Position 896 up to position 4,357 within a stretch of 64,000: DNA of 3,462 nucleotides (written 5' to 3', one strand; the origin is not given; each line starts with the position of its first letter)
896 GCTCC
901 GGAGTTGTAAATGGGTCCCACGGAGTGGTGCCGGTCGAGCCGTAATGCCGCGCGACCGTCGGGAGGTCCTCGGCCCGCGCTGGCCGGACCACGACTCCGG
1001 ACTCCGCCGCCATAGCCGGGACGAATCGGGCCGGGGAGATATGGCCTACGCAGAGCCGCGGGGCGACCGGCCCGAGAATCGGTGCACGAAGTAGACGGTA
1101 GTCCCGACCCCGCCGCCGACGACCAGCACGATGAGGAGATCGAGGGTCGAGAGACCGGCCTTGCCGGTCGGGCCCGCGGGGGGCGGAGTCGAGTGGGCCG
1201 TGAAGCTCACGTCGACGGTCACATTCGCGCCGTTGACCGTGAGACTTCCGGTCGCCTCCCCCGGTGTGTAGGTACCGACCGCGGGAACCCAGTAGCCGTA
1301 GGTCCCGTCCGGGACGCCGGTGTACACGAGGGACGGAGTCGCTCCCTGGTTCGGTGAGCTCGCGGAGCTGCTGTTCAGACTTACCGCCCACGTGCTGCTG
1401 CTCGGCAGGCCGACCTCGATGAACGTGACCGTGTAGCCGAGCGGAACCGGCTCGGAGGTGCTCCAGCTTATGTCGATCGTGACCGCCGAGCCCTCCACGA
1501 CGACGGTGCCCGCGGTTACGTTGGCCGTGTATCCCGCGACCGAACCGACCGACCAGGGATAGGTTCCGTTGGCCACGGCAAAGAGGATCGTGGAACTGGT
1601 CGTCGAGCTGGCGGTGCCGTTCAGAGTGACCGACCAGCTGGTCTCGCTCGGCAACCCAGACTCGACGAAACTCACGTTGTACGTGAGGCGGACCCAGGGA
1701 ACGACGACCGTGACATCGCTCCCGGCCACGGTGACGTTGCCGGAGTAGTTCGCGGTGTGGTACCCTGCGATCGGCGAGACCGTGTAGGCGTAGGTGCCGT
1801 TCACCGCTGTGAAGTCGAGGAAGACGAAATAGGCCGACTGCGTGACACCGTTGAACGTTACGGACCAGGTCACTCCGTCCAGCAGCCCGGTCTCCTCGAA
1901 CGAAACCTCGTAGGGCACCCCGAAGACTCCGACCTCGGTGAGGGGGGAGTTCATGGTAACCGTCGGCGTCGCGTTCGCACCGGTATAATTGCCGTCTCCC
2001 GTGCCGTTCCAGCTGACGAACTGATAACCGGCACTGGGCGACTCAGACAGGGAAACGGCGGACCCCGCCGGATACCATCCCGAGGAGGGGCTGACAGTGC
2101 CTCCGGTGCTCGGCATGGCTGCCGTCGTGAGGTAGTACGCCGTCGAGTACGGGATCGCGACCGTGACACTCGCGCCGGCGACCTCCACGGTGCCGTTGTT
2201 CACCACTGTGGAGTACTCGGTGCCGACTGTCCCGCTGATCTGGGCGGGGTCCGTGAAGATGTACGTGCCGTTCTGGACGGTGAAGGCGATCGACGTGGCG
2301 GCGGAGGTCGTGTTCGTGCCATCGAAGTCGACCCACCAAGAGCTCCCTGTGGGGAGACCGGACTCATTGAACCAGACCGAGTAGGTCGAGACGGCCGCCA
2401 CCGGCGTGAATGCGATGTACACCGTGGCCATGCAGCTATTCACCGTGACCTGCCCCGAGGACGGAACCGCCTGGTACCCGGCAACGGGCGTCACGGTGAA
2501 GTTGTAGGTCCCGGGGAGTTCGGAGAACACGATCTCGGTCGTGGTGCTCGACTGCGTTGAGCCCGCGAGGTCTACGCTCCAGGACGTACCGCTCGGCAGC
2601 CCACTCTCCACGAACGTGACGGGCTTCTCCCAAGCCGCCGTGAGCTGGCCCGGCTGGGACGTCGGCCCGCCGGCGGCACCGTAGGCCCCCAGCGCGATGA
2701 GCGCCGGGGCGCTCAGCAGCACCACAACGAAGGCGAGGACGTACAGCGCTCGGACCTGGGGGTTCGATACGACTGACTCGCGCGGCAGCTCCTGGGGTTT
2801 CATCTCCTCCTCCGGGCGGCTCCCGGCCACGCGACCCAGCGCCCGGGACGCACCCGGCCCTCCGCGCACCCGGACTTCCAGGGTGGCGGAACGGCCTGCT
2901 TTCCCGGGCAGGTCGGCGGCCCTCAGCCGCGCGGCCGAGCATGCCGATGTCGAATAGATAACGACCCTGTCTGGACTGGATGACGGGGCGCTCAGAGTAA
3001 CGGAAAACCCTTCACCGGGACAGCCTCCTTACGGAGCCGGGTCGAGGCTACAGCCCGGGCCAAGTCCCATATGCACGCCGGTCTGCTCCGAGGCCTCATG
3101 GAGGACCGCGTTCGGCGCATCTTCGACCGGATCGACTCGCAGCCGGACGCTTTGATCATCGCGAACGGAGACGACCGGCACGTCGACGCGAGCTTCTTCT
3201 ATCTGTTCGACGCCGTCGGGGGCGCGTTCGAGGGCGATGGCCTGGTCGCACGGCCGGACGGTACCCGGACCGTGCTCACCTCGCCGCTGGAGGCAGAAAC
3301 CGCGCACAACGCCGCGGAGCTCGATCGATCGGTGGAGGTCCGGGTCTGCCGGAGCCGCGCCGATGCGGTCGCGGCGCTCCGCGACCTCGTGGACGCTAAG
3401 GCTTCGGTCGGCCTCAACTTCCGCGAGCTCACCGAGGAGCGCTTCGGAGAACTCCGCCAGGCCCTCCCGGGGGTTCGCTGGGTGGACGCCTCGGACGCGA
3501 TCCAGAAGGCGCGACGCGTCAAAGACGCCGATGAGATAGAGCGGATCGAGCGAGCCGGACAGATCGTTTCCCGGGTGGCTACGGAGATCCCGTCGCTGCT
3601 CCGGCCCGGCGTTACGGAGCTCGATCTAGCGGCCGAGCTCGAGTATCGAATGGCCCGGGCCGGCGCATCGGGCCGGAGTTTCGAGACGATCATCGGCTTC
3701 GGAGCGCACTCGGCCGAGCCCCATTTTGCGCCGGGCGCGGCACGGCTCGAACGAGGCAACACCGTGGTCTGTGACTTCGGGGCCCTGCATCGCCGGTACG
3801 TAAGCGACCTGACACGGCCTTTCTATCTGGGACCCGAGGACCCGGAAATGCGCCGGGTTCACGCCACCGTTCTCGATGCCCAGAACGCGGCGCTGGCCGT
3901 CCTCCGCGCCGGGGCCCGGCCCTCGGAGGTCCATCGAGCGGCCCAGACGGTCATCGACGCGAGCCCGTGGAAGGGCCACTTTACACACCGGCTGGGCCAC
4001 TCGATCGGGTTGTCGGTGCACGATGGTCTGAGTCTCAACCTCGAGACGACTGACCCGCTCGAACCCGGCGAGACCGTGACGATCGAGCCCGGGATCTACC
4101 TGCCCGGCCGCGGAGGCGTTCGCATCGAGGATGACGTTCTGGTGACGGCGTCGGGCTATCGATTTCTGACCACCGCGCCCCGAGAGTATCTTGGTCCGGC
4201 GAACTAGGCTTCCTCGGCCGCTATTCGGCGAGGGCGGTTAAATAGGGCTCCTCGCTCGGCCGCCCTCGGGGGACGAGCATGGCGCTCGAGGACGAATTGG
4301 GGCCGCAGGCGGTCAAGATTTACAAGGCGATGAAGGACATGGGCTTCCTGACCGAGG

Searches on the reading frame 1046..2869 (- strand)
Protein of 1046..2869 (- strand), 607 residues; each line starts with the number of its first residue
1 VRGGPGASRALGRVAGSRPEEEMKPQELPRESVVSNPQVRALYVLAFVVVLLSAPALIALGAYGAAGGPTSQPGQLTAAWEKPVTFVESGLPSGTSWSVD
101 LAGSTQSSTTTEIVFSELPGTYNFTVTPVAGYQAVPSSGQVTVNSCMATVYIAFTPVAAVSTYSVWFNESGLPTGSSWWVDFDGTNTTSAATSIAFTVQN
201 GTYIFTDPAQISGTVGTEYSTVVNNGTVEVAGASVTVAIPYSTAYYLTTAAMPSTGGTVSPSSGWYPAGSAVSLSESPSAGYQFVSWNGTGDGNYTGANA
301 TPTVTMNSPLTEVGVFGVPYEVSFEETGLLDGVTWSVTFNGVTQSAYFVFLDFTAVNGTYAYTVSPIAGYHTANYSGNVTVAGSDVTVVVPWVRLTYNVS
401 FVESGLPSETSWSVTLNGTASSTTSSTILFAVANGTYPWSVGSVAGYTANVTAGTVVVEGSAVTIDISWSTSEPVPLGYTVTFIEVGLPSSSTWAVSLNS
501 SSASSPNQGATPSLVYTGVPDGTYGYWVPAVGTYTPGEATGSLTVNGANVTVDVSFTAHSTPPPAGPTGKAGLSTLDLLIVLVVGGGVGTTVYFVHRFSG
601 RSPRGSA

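Call 41: search_protein_families(library=pfam, proteins=[window:1046-2869:-], max_evalue=0.00001)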
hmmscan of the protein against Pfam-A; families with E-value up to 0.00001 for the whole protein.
window:1046-2869:- (607 aa): 1 family
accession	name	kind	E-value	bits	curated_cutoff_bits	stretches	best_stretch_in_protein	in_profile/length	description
PF18998.6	Flg_new_2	-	6.4e-08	32.9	23.6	1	248-308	2-61/73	Divergent InlB B-repeat domain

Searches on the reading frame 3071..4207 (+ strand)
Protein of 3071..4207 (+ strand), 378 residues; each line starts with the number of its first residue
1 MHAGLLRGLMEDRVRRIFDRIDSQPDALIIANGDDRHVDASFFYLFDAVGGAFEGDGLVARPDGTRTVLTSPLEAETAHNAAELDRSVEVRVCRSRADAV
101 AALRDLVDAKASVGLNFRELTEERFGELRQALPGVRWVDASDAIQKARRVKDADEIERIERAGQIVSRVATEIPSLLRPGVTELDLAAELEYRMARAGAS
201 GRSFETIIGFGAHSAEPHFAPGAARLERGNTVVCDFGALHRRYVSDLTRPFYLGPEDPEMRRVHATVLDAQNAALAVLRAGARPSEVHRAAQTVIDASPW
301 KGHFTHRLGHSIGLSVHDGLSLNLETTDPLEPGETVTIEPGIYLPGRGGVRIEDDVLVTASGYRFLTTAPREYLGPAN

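Call 41: search_protein_families(library=pfam, proteins=[window:3071-4207:+], max_evalue=0.00001)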
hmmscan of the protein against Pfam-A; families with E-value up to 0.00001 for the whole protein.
window:3071-4207:+ (378 aa): 2 families
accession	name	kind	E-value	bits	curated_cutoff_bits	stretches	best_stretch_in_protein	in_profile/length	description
PF00557.29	Peptidase_M24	-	4.6e-64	216.5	23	1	157-360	1-208/208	Metallopeptidase family M24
PF01321.24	Creatinase_N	-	1.1e-07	32.8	22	1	25-150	14-128/128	Creatinase/Prolidase N-terminal domain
